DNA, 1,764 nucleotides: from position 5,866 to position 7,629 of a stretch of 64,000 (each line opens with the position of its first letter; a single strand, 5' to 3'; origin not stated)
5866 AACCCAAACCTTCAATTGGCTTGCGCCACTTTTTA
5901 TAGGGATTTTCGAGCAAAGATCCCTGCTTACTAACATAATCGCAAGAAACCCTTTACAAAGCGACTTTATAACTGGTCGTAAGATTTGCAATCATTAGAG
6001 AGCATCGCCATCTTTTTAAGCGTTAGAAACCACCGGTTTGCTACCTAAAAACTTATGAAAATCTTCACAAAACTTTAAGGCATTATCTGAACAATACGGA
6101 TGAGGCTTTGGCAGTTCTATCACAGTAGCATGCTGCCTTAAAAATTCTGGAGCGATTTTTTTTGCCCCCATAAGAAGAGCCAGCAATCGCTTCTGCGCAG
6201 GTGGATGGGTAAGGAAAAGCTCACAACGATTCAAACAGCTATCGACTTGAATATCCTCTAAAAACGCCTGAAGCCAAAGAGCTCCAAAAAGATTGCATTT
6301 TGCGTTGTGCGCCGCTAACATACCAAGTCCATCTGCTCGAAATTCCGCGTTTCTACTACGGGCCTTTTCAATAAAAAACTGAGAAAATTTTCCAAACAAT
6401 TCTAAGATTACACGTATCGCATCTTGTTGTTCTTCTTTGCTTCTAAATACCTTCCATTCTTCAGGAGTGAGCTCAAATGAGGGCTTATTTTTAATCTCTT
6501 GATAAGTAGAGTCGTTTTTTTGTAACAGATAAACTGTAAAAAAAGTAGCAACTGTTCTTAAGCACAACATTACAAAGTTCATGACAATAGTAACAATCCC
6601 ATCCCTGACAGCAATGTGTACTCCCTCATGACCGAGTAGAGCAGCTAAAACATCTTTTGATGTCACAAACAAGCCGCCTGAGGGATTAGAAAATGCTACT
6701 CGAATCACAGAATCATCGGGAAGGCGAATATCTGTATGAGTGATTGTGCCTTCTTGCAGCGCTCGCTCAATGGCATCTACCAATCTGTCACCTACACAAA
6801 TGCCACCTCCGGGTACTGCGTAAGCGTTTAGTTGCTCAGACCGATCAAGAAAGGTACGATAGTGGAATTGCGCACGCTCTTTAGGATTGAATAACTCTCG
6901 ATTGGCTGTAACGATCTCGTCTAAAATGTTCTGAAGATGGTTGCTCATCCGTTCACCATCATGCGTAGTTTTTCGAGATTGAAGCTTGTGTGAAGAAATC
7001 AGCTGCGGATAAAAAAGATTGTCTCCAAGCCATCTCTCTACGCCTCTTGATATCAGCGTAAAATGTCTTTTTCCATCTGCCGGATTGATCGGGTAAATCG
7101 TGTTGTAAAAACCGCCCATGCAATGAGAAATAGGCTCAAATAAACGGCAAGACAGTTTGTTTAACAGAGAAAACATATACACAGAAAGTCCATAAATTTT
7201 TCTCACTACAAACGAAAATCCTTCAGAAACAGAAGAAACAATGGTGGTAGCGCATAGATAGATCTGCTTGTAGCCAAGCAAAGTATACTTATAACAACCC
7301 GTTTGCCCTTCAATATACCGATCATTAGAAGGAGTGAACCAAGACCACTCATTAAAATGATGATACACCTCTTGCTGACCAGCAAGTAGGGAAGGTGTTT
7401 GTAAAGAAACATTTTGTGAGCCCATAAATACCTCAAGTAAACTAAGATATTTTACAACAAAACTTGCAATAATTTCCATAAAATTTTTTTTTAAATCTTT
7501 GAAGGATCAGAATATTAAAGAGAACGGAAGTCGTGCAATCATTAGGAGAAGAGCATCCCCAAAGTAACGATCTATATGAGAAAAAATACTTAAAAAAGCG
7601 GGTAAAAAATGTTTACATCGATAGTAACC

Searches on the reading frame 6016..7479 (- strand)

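Call 28: search_protein_families(library=pfam, proteins=[window:6016-7479:-], max_evalue=0.00001)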
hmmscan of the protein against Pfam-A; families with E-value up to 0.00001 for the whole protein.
window:6016-7479:- (487 aa): 1 family
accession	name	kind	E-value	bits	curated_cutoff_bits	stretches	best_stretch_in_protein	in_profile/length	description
PF01435.24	Peptidase_M48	-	4.5e-16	59.6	20.3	1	181-435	6-182/186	Peptidase family M48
